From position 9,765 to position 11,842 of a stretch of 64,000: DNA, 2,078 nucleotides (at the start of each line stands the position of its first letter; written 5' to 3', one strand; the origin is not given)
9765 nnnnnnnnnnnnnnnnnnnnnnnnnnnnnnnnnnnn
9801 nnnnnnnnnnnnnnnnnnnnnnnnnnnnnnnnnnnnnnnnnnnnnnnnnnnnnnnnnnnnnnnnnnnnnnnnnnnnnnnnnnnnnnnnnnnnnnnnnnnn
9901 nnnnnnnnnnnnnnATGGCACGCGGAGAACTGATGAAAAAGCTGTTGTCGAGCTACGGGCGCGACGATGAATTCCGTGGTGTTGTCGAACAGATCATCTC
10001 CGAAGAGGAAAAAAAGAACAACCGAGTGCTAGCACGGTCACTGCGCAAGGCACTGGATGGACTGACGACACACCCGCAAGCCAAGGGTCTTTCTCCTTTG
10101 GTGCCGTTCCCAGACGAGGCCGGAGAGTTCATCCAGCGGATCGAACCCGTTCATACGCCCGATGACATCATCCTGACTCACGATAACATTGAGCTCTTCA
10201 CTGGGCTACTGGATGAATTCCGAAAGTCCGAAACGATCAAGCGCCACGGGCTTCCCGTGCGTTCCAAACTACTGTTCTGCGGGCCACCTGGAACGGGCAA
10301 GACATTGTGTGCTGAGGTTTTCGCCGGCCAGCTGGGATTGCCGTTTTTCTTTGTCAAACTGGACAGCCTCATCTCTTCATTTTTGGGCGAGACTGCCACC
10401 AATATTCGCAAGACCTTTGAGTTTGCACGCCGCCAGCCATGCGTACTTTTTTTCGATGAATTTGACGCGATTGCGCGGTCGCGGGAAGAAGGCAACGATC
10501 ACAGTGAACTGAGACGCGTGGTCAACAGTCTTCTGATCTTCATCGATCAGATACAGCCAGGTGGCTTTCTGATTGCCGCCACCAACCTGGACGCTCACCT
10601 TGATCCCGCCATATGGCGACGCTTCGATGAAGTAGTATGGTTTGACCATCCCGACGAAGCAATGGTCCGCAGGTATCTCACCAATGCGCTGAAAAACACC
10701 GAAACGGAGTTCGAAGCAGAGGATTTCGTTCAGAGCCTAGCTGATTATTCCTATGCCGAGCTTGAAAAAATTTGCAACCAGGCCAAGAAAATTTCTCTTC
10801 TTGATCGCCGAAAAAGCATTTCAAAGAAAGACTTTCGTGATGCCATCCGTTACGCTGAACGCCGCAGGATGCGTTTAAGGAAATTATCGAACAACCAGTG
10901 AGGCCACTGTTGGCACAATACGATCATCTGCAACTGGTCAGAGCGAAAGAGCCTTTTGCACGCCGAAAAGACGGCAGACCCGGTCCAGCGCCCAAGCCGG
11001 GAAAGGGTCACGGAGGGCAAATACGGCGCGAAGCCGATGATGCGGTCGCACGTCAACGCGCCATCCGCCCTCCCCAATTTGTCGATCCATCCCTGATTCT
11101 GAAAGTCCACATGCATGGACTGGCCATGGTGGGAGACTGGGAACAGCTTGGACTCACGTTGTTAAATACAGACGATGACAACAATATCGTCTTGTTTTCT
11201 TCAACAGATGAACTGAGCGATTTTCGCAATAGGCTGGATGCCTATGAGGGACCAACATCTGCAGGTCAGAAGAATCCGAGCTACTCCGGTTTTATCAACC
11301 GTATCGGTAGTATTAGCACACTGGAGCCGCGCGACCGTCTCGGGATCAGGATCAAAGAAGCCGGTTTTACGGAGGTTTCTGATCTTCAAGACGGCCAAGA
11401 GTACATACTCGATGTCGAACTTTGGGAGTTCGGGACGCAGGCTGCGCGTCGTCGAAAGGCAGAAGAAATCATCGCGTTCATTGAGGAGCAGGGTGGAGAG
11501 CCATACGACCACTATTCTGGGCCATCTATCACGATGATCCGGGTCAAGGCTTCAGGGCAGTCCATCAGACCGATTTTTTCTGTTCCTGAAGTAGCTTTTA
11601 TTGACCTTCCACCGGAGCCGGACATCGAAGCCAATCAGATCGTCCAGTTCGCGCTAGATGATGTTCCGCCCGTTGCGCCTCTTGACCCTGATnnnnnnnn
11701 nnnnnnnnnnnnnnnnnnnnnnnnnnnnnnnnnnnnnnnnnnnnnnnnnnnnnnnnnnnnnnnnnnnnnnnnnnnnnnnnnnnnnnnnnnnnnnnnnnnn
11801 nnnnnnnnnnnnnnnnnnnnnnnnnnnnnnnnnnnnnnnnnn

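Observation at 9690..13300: AAA+ ATPase / cytoplasmic S8 subtilase operon (IetAS-like) on an AT-rich islet inserted against the orientation of the leading region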

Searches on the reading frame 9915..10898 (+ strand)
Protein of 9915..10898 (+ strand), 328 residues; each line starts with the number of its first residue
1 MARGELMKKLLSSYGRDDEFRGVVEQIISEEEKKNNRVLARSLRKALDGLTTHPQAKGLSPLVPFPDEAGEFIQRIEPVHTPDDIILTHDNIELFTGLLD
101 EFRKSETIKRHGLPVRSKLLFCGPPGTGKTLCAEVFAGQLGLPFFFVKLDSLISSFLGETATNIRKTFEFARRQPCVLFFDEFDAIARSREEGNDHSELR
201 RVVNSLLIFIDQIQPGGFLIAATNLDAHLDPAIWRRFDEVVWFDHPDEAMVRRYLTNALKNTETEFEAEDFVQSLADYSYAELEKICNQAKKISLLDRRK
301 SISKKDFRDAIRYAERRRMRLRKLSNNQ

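Call 3: search_protein_families(library=padloc, proteins=[window:9915-10898:+], max_evalue=0.01)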
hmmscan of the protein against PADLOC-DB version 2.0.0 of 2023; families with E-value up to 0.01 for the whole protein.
window:9915-10898:+ (328 aa): 7 families
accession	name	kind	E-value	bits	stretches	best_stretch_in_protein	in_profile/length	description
PDLC02196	IetA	-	5.2e-80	267.7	1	19-317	21-324/374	-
PDLC04232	IetA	-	5.1e-75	250.9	1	1-319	1-321/330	-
PDLC02195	IetA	-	4.1e-67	225.2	1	85-303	106-325/395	-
PDLC04231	IetA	-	7.1e-46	155.1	1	14-257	16-258/262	-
PDLC00914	TRIP13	-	3.1e-17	61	1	120-266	75-238/302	TRIP13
PDLC00915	TRIP13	-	1.1e-13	49.2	1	101-293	48-253/302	TRIP13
PDLC03838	DolB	-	3.8e-05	21.1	0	225-278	284-337/375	-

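Call 4: search_protein_families(library=pfam, proteins=[window:9915-10898:+], max_evalue=0.01)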
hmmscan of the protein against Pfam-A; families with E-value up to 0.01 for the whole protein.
window:9915-10898:+ (328 aa): 7 families
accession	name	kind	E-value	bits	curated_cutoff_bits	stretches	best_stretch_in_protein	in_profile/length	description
PF00004.35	AAA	-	6.9e-35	120.8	21.2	1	119-244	1-130/131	ATPase family associated with various cellular activities (AAA)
PF06745.19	ATPase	-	0.00052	19.9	26.6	1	108-213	11-118/231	KaiC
PF17862.7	AAA_lid_3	-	0.00094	19.2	27.2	1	272-308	8-44/45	AAA+ lid domain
PF13671.12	AAA_33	-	0.001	19.8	27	1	119-169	2-50/143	AAA domain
PF07728.20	AAA_5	-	0.0014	19.1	22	0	119-153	2-37/139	AAA domain (dynein-related subfamily)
PF13401.12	AAA_22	-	0.0017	19.1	27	0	119-151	8-43/130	AAA domain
PF01695.23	IstB_IS21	-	0.0049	16.8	24.1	0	118-193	94-172/238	IstB-like ATP binding protein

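Call 5: search_protein_families(library=ncbifam, proteins=[window:9915-10898:+], max_evalue=0.01)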
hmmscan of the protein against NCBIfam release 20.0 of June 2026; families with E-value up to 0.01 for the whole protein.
window:9915-10898:+ (328 aa): 24 families
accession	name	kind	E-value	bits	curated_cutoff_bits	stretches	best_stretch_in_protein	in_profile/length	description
NF042959.1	IteA_antiphage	equivalog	1.3e-66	225.3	510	1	25-311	31-321/367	anti-phage ATPase IteA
TIGR01241.2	FtsH_fam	equivalog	3.4e-32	112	600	1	109-312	188-400/598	ATP-dependent zinc metalloprotease FtsH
NF003069.1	PRK03992.1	subfamily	3.2e-30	105.5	500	1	103-314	152-372/379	proteasome-activating nucleotidase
TIGR01243.1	CDC48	subfamily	7.3e-27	94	802.65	1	105-306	476-684/733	CDC48 family AAA ATPase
TIGR01242.2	TIGR01242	subfamily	1.3e-26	93.5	500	1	105-313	137-354/362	proteasome-activating nucleotidase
NF047748.1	PrtsmActNtasePan1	equivalog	3.8e-26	92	750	1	104-312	170-387/405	proteasome-activating nucleotidase Pan1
NF047747.1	PrtsmActNtasePan2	equivalog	1.6e-25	90.2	700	1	100-312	169-390/397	proteasome-activating nucleotidase Pan2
NF008004.0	PRK10733.1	equivalog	6e-25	87.3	1008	1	93-320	162-402/644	ATP-dependent zinc metalloprotease FtsH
NF041006.2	cell_div_CdvC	equivalog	6.8e-18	64.7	650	1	113-291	133-319/370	cell division protein CdvC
TIGR03689.1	pup_AAA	equivalog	5.4e-17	61.7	504.75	1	101-261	201-384/512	proteasome ATPase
TIGR03922.1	T7SS_EccA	equivalog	2.1e-09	36.5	466.65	1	109-211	302-411/557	type VII secretion AAA-ATPase EccA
NF003745.1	PRK05342.1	equivalog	1.8e-05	23.8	359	1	116-192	109-192/418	ATP-dependent Clp protease ATP-binding subunit ClpX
TIGR00382.1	clpX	equivalog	2.2e-05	23.6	370.75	1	116-192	117-200/414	ATP-dependent protease ATP-binding subunit ClpX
NF003229.0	PRK04195.1-5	equivalog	3.6e-05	22.7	280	1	83-194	17-123/413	replication factor C large subunit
NF001679.0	PRK00440.1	equivalog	0.0016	17.6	303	1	117-296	40-211/322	replication factor C small subunit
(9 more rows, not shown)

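Call 21: search_solved_structures(query=window:9915-10898:+, max_evalue=0.00001)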
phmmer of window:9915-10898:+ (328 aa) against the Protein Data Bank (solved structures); distinct sequences matched with E-value up to 0.00001: 270 (the best 60 are shown).
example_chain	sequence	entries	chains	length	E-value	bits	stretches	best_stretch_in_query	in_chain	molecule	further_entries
5c18_A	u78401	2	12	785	5.7e-54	186.7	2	110-316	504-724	Transitional endoplasmic reticulum ATPase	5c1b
7rlh_A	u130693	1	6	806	3.7e-53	184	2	110-301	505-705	Transitional endoplasmic reticulum ATPase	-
7rlg_A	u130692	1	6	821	4e-53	183.9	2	110-301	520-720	Transitional endoplasmic reticulum ATPase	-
7wub_D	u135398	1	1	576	4.3e-53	183.8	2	110-301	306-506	Transitional endoplasmic reticulum ATPase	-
6mck_A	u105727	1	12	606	5.4e-53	183.5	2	110-301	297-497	Transitional endoplasmic reticulum ATPase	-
7wub_C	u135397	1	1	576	5.9e-53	183.3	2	110-301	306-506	Transitional endoplasmic reticulum ATPase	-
7rlj_A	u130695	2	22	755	1.1e-52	182.5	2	110-301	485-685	Transitional endoplasmic reticulum ATPase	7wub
8yka_A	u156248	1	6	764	1.1e-52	182.4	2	110-301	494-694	Transitional endoplasmic reticulum ATPase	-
7rlb_A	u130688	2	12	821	1.2e-52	182.3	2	110-301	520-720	Transitional endoplasmic reticulum ATPase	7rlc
7y4w_A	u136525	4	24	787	1.3e-52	182.2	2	110-301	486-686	Transitional endoplasmic reticulum ATPase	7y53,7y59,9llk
7l5w_A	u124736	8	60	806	1.4e-52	182.1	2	110-301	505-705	Transitional endoplasmic reticulum ATPase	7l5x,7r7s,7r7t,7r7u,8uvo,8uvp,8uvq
7k57_A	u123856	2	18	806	1.4e-52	182.1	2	110-301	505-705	Transitional endoplasmic reticulum ATPase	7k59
7bp8_A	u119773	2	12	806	1.4e-52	182.1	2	110-301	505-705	Transitional endoplasmic reticulum ATPase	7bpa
10qq_A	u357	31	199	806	1.4e-52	182.1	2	110-301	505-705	Transitional endoplasmic reticulum ATPase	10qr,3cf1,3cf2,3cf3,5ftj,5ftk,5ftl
7mdm_B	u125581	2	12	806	1.4e-52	182.1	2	110-301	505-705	Transitional endoplasmic reticulum ATPase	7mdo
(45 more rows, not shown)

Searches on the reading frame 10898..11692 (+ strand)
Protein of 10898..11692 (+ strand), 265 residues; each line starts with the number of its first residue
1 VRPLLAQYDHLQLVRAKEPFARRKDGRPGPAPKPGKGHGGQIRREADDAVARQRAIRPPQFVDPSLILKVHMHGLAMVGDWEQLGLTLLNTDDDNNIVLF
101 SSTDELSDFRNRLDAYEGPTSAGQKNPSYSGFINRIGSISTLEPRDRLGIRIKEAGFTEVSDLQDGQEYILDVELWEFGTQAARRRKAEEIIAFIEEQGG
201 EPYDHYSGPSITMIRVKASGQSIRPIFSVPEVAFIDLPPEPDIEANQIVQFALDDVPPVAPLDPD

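Call 60: predict_structure(alignment_id=A2)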
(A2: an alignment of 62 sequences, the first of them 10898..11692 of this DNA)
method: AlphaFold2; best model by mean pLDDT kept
length: 265 residues; sequences in the alignment: 62
mean_pLDDT: 85.0   pTM: 0.76
mean pLDDT of the five models: 85.0, 84.7, 83.7, 83.6, 83.1
residues with pLDDT >= 90: 171; 70-90: 46; 50-70: 23; < 50: 25
segments of 3 or more residues with pLDDT < 50: 1-22
pLDDT, mean of each block of 10 residues (from residue 1): 38 40 54 86 97 91 92 91 94 93 93 93 89 95 95 96 96 95 95 97 91 97 96 94 58 65 62
secondary structure, 60 per line:
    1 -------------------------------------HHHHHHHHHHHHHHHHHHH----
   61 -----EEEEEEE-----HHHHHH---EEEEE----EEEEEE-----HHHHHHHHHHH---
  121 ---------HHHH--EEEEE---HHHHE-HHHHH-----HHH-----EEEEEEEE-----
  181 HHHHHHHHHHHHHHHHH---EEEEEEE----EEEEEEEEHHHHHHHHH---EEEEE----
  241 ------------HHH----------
elements in order: H38-56 E66-72 H78-83 E87-91 E96-101 H107-117 H130-133 E136-140 H144-147 H150-154 E168-175 H181-197 E201-207 E212-219 H220-228 E232-236

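Call 66: fold_search(model_id=the predicted structure, library=pdb)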
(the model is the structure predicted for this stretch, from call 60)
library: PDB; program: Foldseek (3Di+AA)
matches with E <= 10: 1221; with E <= 0.001: 4
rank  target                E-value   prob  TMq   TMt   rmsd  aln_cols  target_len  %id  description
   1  3c1m_A                2.0e-04  0.99  0.21  0.14  11.4       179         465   14  Cyrstal Structure of threonine-sensitive aspartokinase from Methanococcus jannaschii with MgAMP-PNP and L-aspartate (released 2008-03-25)
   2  3c1m_C                4.0e-04  0.98  0.20  0.13  11.8       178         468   14  Cyrstal Structure of threonine-sensitive aspartokinase from Methanococcus jannaschii with MgAMP-PNP and L-aspartate (released 2008-03-25)
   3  2hmf_A                7.7e-04  0.93  0.21  0.14  12.4       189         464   12  Structure of a Threonine Sensitive Aspartokinase from Methanococcus jannaschii Complexed with Mg-ADP and Aspartate (released 2006-10-17)
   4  3c1m_D                8.2e-04  0.96  0.21  0.13  11.4       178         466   15  Cyrstal Structure of threonine-sensitive aspartokinase from Methanococcus jannaschii with MgAMP-PNP and L-aspartate (released 2008-03-25)
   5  3c1n_D                1.5e-03  0.94  0.22  0.15  10.2       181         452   11  Crystal Structure of Allosteric Inhibition Threonine-sensitive Aspartokinase from Methanococcus jannaschii with L-thre (released 2008-03-25)
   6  3c1n_C                2.9e-03  0.93  0.23  0.15  10.3       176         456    9  Crystal Structure of Allosteric Inhibition Threonine-sensitive Aspartokinase from Methanococcus jannaschii with L-thre (released 2008-03-25)
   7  2f1f_A                5.7e-03  0.66  0.19  0.27  12.9       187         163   13  Crystal structure of the regulatory subunit of acetohydroxyacid synthase isozyme III from E. coli (released 2006-01-24)
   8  2f1f_B                8.2e-03  0.60  0.18  0.28  12.7       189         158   13  Crystal structure of the regulatory subunit of acetohydroxyacid synthase isozyme III from E. coli (released 2006-01-24)
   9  3e3x                  8.7e-03  0.60  0.17  0.16  13.5       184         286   11  The C-terminal part of BipA protein from Vibrio parahaemolyticus RIMD 2210633 (released 2008-09-30)
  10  6u9d_W                9.9e-03  0.38  0.19  0.21  19.3       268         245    9  Saccharomyces cerevisiae acetohydroxyacid synthase (released 2020-07-15)
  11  4zck                  1.1e-02  0.60  0.17  0.15  13.3       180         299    7  Crystal Structure of C-terminal Fragment of Escherichia coli BipA/TypA (released 2015-07-29)
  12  6u9d_X                1.3e-02  0.44  0.21  0.23  17.1       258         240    9  Saccharomyces cerevisiae acetohydroxyacid synthase (released 2020-07-15)
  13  6u9d_C                1.4e-02  0.25  0.18  0.19  27.6       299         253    9  Saccharomyces cerevisiae acetohydroxyacid synthase (released 2020-07-15)
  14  4nez                  1.5e-02  0.80  0.21  0.32  11.3       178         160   11  Crystal Structure of an engineered protein with ferredoxin fold, Northeast Structural Genomics Consortium (NESG) Target  (released 2014-01-15)
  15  6wo1_B                1.5e-02  0.44  0.20  0.25  13.2       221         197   10  Hybrid acetohydroxyacid synthase complex structure with Cryptococcus neoformans AHAS catalytic subunit and Saccharomyc (released 2020-07-15)
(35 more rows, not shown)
